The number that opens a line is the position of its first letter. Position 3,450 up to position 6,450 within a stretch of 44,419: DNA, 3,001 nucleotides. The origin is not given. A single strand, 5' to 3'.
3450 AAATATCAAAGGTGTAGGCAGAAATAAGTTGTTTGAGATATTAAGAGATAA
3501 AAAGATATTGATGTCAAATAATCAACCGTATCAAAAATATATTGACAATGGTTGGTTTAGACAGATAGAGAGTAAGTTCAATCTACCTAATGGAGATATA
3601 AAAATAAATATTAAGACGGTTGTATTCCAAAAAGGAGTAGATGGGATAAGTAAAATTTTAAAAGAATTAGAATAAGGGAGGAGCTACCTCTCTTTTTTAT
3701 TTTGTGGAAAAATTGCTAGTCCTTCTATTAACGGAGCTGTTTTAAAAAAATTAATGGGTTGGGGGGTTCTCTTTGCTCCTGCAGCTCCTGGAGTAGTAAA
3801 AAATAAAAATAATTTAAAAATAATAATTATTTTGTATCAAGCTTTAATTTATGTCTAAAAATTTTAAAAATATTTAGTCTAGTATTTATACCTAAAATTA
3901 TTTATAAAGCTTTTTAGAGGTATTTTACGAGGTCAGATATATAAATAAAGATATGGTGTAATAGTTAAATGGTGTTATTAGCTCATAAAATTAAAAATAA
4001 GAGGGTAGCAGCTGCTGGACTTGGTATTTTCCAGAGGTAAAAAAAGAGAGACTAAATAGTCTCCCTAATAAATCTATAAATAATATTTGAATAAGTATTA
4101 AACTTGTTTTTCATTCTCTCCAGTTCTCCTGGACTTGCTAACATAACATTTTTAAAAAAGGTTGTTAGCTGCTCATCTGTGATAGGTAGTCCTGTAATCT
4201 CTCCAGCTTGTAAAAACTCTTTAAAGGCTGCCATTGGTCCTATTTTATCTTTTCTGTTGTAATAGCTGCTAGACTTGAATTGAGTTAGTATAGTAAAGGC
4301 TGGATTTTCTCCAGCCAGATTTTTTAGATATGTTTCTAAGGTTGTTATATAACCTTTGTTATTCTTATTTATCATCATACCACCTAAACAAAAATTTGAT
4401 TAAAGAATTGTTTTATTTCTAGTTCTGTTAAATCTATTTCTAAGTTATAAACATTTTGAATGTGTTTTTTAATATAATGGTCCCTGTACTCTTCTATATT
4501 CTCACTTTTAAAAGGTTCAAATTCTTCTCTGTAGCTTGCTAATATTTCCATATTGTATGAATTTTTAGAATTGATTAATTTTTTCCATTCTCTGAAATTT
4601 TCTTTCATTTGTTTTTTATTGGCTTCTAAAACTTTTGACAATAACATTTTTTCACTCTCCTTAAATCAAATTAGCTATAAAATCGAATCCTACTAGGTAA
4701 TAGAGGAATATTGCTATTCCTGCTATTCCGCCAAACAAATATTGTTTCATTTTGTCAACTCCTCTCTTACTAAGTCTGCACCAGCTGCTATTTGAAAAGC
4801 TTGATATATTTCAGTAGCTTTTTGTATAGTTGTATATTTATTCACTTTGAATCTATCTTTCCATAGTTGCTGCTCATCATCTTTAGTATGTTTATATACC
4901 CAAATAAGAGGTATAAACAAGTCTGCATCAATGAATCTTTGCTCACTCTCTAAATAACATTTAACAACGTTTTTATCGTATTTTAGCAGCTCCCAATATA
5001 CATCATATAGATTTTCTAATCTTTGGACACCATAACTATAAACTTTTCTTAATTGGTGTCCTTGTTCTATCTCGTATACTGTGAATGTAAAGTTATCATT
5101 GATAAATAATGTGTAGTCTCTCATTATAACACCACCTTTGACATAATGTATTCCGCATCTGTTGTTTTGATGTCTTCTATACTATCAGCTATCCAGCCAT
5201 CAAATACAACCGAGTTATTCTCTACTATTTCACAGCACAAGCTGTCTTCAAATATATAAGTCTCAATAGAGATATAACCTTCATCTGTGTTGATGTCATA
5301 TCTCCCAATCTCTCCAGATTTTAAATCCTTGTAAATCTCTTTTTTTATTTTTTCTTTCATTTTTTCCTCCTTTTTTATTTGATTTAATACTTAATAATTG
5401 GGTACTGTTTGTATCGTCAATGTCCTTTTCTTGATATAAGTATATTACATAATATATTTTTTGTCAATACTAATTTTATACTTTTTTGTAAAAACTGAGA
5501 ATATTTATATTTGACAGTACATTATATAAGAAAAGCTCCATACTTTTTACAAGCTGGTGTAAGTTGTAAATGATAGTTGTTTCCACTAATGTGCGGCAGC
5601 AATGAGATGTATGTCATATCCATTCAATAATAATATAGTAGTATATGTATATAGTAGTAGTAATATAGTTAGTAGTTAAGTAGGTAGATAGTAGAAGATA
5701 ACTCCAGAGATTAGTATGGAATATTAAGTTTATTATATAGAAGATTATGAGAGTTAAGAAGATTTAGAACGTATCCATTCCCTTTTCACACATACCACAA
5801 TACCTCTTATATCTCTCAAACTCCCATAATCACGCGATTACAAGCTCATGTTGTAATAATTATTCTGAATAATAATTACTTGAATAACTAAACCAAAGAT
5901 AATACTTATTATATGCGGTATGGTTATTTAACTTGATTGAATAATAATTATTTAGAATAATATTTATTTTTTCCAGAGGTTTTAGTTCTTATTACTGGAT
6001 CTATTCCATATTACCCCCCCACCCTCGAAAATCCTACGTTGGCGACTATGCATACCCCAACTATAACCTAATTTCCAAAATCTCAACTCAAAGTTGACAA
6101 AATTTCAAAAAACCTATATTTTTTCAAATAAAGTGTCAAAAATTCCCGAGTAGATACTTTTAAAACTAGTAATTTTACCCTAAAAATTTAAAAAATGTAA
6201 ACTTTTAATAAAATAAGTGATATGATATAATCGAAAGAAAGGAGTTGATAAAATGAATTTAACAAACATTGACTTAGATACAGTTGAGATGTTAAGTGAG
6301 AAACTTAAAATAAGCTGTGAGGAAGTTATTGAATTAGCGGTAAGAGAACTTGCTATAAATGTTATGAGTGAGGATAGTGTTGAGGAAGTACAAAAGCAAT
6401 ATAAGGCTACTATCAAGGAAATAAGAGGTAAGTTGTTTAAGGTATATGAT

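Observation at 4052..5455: Minus-strand five-gene moron operon with a coupled 29-aa hydrophobic peptide, embedded in a plus-strand phage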

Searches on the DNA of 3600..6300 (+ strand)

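Call 6: search_dna_similar(query=window:3700-6250:+, collection=phages, mode=distant)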
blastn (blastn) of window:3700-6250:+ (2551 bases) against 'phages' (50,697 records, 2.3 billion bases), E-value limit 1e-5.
No match.

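Call 105: search_rna_families(source=window, start=3600, end=6300, threshold=evalue, max_evalue=1)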
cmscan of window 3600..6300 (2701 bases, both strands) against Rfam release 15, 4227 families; matches with E-value up to 1: 2.
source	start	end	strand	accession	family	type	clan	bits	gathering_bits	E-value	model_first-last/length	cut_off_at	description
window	4038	4216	-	RF00022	GcvB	Gene;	-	19.8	42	0.19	1-204/204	no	GcvB RNA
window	4097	4121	-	RF01306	sR52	Gene; snRNA; snoRNA; CD-box;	-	18.4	50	0.9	1-60/60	no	Small nucleolar RNA sR52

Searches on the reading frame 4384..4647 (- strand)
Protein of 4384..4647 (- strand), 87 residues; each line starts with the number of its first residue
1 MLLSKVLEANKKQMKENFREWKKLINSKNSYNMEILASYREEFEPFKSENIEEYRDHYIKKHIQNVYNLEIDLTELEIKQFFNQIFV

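Call 7: search_protein_families(library=pfam, proteins=[window:4384-4647:-], max_evalue=1)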
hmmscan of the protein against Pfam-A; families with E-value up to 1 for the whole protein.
window:4384-4647:- (87 aa): 2 families
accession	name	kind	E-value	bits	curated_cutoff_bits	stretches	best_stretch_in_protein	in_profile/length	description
PF16483.10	Glyco_hydro_64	-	0.085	12.5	27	1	4-62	170-226/370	Beta-1,3-glucanase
PF00393.24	6PGD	-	0.15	11.9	27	1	2-38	25-59/290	6-phosphogluconate dehydrogenase, C-terminal domain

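Call 8: search_protein_families(library=phrogs, proteins=[window:4384-4647:-], max_evalue=1)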
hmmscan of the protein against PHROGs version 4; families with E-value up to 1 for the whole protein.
window:4384-4647:- (87 aa): 2 families
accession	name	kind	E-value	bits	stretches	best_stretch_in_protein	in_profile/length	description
phrog_521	-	tail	0.019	14.6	1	54-87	38-71/534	tail protein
phrog_25445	-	unknown function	0.79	11.1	1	7-41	34-68/86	-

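Call 9: search_protein_families(library=padloc, proteins=[window:4384-4647:-], max_evalue=1)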
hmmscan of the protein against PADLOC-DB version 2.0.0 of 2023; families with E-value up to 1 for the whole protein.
window:4384-4647:- (87 aa): 0 families

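Call 38: find_related_loci(query=window:4384-4647:-, collection=viral_contigs, flank=6000)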
Query window:4384-4647:- (87 aa) in viral_contigs; peptide patterns used: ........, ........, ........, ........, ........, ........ (x = any residue, [..] = any of these).
13 stretches matched a pattern, but none encodes a relative of the query by tblastn (E <= 1e-3).

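Call 49: find_homologous_proteins(query=window:4384-4647:-, max_evalue=0.01)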
Query window:4384-4647:- (87 aa): 1 proteins with E <= 0.01 among 2 candidates.
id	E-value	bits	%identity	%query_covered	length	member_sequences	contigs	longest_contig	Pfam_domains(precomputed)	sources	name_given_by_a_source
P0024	9.4e-46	171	95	100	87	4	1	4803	-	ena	-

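Call 50: find_encoding_contigs(protein=P0024, flank=6000, max_places=4)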
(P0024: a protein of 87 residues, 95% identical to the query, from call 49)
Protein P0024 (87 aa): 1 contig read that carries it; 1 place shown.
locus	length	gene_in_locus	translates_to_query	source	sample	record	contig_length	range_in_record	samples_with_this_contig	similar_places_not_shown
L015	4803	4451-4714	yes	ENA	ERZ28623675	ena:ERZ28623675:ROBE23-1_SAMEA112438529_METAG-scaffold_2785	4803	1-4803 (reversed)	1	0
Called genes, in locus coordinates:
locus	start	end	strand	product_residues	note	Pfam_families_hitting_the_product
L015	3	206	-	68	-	?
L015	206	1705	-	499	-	-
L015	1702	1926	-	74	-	-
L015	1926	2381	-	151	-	-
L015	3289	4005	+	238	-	-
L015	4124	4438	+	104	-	-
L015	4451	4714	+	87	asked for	-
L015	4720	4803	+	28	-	?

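Call 56: search_protein_families(library=padloc, proteins=[L015:4103-4438:+, L015:3277-4005:+], max_evalue=0.1)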
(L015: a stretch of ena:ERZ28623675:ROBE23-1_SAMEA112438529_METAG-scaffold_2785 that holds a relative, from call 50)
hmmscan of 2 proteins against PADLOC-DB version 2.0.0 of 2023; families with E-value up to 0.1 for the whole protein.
L015:4103-4438:+ (111 aa): 0 families

L015:3277-4005:+ (242 aa): 1 family
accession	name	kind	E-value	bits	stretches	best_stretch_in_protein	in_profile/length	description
PDLC01613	Csm3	-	0.095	11.6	0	30-210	58-132/177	"CAS-III-A,CAS-III-D; effector_G7"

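Call 57: search_protein_families(library=phrogs, proteins=[L015:4103-4438:+], max_evalue=0.01)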
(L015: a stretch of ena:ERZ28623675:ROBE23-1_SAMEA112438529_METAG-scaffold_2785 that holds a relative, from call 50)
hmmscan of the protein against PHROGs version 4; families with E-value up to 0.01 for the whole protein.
L015:4103-4438:+ (111 aa): 0 families

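Call 106: search_protein_families(library=ncbifam, proteins=[window:4384-4647:-, L015:4103-4438:+], max_evalue=1)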
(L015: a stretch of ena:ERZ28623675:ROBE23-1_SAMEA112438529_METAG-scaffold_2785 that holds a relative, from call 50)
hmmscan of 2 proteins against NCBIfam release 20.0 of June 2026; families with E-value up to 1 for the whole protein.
window:4384-4647:- (87 aa): 0 families

L015:4103-4438:+ (111 aa): 1 family
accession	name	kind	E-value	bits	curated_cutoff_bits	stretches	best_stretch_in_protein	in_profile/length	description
TIGR00588.1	ogg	subfamily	0.1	11.7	397.85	1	6-69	43-104/310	8-oxoguanine DNA-glycosylase (ogg)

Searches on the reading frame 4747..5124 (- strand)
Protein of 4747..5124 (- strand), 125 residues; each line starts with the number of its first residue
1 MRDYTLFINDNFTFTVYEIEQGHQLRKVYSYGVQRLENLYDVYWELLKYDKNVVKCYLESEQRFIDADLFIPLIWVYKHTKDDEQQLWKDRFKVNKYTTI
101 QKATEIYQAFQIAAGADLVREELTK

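Call 7: search_protein_families(library=pfam, proteins=[window:4747-5124:-], max_evalue=1)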
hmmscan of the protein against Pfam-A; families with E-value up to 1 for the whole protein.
window:4747-5124:- (125 aa): 1 family
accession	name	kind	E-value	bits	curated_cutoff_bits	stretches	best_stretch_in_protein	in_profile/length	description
PF25662.1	AdSDV_VP1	-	0.052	13.3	27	1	9-52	92-134/260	Densovirus VP1 protein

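Call 8: search_protein_families(library=phrogs, proteins=[window:4747-5124:-], max_evalue=1)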
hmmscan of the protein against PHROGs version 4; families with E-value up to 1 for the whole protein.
window:4747-5124:- (125 aa): 0 families

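Call 9: search_protein_families(library=padloc, proteins=[window:4747-5124:-], max_evalue=1)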
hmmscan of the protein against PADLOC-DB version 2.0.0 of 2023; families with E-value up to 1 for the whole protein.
window:4747-5124:- (125 aa): 1 family
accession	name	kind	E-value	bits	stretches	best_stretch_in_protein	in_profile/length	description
PDLC00931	Cas12u2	-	0.0098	13.4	1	23-105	23-90/445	Cas12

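Call 12: find_encoding_contigs(protein=window:4747-5124:-, flank=10000, max_places=10)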
Protein window:4747-5124:- (125 aa): no gene with exactly this product is on record in the collection.

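Call 14: find_homologous_proteins(query=window:4747-5124:-, max_evalue=0.01)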
Query window:4747-5124:- (125 aa): 5 proteins with E <= 0.01 among 7 candidates.
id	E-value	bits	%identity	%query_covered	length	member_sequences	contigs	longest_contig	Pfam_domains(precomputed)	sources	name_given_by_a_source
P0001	1.6e-71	256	94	99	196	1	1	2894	-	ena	-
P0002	1.0e-70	254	91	99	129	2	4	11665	-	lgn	-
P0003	2.6e-67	243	91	98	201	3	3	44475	-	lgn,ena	-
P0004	1.0e-30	125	58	98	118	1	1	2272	-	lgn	-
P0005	1.2e-27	115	57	98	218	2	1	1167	-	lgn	-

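Call 19: search_protein_families(library=pfam, proteins=[P0001, P0005], max_evalue=1)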
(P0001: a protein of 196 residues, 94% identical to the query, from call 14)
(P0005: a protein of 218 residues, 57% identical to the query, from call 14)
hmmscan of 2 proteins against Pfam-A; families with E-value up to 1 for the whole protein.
P0001 (196 aa): 4 families
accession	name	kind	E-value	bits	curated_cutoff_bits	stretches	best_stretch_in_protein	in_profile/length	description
PF25662.1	AdSDV_VP1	-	0.031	14.1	27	1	64-123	77-134/260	Densovirus VP1 protein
PF13689.11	DUF4154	-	0.057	13.9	24.9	1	44-85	60-102/143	YfiR/HmsC-like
PF19754.4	DUF6241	-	0.077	13.6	27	1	21-51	13-42/90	Family of unknown function (DUF6241)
PF17589.7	DUF5487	-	0.15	12.7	27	1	5-46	8-49/66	Family of unknown function (DUF5487)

P0005 (218 aa): 2 families
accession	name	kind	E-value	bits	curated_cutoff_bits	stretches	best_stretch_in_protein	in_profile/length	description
PF17166.9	DUF5126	-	0.04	14.3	27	1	59-113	29-83/104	Domain of unknown function (DUF5126)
PF15368.11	BioT2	-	0.05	13.9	27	1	68-148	85-166/170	Spermatogenesis family BioT2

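Call 20: find_encoding_contigs(protein=P0003, flank=10000, max_places=6)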
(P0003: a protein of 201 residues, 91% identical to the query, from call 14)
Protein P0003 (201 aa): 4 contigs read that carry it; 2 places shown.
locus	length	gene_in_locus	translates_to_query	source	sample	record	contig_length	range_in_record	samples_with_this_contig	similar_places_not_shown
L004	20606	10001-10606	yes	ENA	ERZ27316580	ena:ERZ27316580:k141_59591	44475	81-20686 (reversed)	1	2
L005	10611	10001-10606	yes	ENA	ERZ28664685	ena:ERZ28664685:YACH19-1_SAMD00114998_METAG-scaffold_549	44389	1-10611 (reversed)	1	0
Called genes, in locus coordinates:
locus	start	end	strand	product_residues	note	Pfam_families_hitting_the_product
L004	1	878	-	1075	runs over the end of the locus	PF13088:BNR_2 (weak)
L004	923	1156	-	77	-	-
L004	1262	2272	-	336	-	-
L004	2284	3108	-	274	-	-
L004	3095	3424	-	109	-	-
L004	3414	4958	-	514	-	PF12236:Head-tail_con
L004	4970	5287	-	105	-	-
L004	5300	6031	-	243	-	-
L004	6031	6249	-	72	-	-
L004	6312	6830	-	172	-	PF13392:HNH_3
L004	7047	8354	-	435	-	-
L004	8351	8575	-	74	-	-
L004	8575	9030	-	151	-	-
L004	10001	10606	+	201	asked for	-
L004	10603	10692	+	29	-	-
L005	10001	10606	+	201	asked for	-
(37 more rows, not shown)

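Call 21: find_encoding_contigs(protein=P0002, flank=10000, max_places=6)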
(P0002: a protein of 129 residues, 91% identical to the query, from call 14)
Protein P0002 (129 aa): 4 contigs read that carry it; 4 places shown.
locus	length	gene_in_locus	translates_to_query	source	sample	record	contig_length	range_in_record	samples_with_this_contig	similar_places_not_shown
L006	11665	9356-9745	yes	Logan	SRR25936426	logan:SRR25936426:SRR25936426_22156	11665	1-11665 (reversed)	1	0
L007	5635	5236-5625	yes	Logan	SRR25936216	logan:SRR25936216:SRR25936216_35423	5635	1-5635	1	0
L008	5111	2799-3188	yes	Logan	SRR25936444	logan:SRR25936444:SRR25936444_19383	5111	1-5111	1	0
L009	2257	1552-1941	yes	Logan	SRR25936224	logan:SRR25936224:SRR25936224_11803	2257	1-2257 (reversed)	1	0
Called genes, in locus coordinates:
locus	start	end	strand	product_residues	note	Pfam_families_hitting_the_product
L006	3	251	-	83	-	?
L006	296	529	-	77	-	-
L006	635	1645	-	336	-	-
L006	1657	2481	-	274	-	-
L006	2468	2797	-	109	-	-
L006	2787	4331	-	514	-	PF12236:Head-tail_con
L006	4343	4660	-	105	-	-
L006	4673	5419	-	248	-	-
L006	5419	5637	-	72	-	-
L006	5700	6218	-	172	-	PF13392:HNH_3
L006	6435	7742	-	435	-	-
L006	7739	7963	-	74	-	-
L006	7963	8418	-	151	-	-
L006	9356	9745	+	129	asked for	-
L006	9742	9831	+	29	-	-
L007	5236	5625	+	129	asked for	-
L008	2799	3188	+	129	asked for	-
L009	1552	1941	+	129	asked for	-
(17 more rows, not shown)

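Call 46: predict_structure(alignment_id=A2)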
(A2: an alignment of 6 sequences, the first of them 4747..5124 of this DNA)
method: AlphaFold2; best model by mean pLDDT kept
length: 125 residues; sequences in the alignment: 6
mean_pLDDT: 79.5   pTM: 0.66
mean pLDDT of the five models: 79.5, 74.0, 72.3, 63.8, 54.5
residues with pLDDT >= 90: 7; 70-90: 98; 50-70: 18; < 50: 2
segments of 3 or more residues with pLDDT < 50: none
pLDDT, mean of each block of 10 residues (from residue 1): 83 81 66 66 70 82 84 85 86 89 89 75 73
secondary structure, 60 per line:
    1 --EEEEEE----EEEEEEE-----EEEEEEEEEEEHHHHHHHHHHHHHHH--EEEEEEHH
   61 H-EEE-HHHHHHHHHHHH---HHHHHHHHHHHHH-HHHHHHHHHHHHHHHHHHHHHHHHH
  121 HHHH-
elements in order: E3-8 E13-19 E25-35 H36-50 E53-58 E63-65 H67-78 H82-94 H96-124

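Call 74: fold_search(model_id=the predicted structure, library=viral)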
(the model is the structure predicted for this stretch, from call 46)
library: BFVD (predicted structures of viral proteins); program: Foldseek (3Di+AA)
matches with E <= 10: 317; with E <= 0.001: 0
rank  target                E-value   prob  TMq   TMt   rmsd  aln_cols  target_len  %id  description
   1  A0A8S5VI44            8.3e-02  0.97  0.36  0.55   2.7        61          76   21  Uncharacterized protein [Siphoviridae sp. cthu813]
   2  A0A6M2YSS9            1.1e-01  0.95  0.38  0.31   3.5        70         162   14  Uncharacterized protein [Mycobacterium phage Weirdo19]
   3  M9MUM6                1.1e-01  0.25  0.23  0.22  16.6       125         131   12  (no name in the UniProt tables at hand)
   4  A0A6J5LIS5            1.4e-01  0.66  0.39  0.30   7.6        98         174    6  Uncharacterized protein [uncultured Caudovirales phage]
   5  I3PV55                1.7e-01  0.82  0.31  0.59   2.7        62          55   10  Uncharacterized protein [Clostridium phage phiCPV4]
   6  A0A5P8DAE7            1.7e-01  0.18  0.26  0.20  10.8       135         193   14  DUF1508 domain-containing protein [Mycobacterium phage Helpful]
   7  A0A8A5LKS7            1.8e-01  0.23  0.29  0.26  12.6       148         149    9  (no name in the UniProt tables at hand)
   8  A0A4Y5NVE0            2.0e-01  0.90  0.37  0.51   3.2        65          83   11  Uncharacterized protein [Escherichia phage vB_EcoS_W011D]
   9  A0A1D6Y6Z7            2.0e-01  0.25  0.30  0.27  16.8       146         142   10  (no name in the UniProt tables at hand)
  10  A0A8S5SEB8            2.8e-01  0.84  0.34  0.28   3.5        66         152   11  WH1 domain protein [Siphoviridae sp. ctnpt50]
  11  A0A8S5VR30            3.6e-01  0.41  0.34  0.47   6.7        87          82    9  (no name in the UniProt tables at hand)
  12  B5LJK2                4.1e-01  0.41  0.33  0.38   3.9        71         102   13  DUF1508 domain-containing protein [Mycobacterium phage Myrna]
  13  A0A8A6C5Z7            4.1e-01  0.12  0.20  0.30   7.2        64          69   14  Uncharacterized protein [Aeromonas phage PZL-Ah152]
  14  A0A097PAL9            4.6e-01  0.15  0.25  0.23  10.2       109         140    8  Uncharacterized protein [Delftia phage RG-2014]
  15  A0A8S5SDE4            5.0e-01  0.57  0.31  0.38   5.8        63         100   11  Uncharacterized protein [Siphoviridae sp. ctnpt50]
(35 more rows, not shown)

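Call 78: search_protein_representatives(alignment_id=A4)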
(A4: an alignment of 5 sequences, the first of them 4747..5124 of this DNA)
Query: 5 sequences, 129 profile positions. Proteins with E-value up to 0.001 (for the whole library): 6; up to 1e-10: 4; up to 1e-30: 3. The best 6 are listed.
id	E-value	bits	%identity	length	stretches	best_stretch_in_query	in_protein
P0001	3.5e-73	260.3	-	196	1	2-129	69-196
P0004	1.3e-59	216.5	-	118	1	5-128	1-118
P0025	1.1e-57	210.3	-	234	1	2-128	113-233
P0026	1.9e-15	73.7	-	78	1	3-72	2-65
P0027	3.9e-06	43.6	-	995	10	42-101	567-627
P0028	1.5e-04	38.4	-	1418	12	13-41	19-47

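Call 82: search_solved_structures(query=A4, max_evalue=10)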
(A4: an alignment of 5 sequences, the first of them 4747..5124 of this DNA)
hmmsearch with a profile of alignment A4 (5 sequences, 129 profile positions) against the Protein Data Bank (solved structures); distinct sequences matched with E-value up to 10: 2.
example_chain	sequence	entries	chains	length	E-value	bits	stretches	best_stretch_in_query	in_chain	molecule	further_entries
1xb9_A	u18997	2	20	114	1.4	12.7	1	15-66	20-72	Nucleophosmin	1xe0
9vs4_A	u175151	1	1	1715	6.2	10.5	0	45-99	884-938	RNA-directed RNA polymerase L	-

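Call 106: search_protein_families(library=ncbifam, proteins=[window:4747-5124:-], max_evalue=1)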
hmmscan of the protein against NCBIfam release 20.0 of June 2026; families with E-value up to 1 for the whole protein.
window:4747-5124:- (125 aa): 0 families

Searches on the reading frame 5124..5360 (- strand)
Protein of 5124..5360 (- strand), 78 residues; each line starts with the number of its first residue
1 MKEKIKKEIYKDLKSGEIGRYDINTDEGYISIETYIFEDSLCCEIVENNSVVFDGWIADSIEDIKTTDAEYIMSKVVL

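Call 7: search_protein_families(library=pfam, proteins=[window:5124-5360:-], max_evalue=1)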
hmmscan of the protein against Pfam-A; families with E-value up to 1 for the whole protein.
window:5124-5360:- (78 aa): 0 families

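Call 8: search_protein_families(library=phrogs, proteins=[window:5124-5360:-], max_evalue=1)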
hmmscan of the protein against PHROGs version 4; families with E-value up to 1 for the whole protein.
window:5124-5360:- (78 aa): 3 families
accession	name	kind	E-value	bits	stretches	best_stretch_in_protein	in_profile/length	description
phrog_30736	-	unknown function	0.0064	18.2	1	14-51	25-65/82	-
phrog_36348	-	unknown function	0.037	15.4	1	17-51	13-47/102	-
phrog_37185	-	unknown function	0.14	13.3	1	6-61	18-74/101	-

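Call 9: search_protein_families(library=padloc, proteins=[window:5124-5360:-], max_evalue=1)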
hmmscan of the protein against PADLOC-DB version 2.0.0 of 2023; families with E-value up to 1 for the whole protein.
window:5124-5360:- (78 aa): 0 families

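Call 39: find_related_loci(query=window:5124-5360:-, collection=viral_contigs, flank=6000)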
Query window:5124-5360:- (78 aa) in viral_contigs; peptide patterns used: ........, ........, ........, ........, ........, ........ (x = any residue, [..] = any of these).
4 stretches matched a pattern, but none encodes a relative of the query by tblastn (E <= 1e-3).

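Call 91: find_related_loci(query=window:5124-5360:-, collection=metagenome_contigs, flank=5000)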
Query window:5124-5360:- (78 aa) in metagenome_contigs; peptide patterns used: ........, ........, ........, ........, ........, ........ (x = any residue, [..] = any of these).
367 stretches matched a pattern, but none encodes a relative of the query by tblastn (E <= 1e-3).

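Call 92: search_dna_similar(query=window:5124-5360:-, collection=phages, mode=protein, max_evalue=1, max_rows=10)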
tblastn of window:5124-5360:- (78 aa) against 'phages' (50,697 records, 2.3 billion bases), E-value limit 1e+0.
No match.

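Call 106: search_protein_families(library=ncbifam, proteins=[window:5124-5360:-], max_evalue=1)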
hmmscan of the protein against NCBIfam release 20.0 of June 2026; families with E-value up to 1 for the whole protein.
window:5124-5360:- (78 aa): 0 families
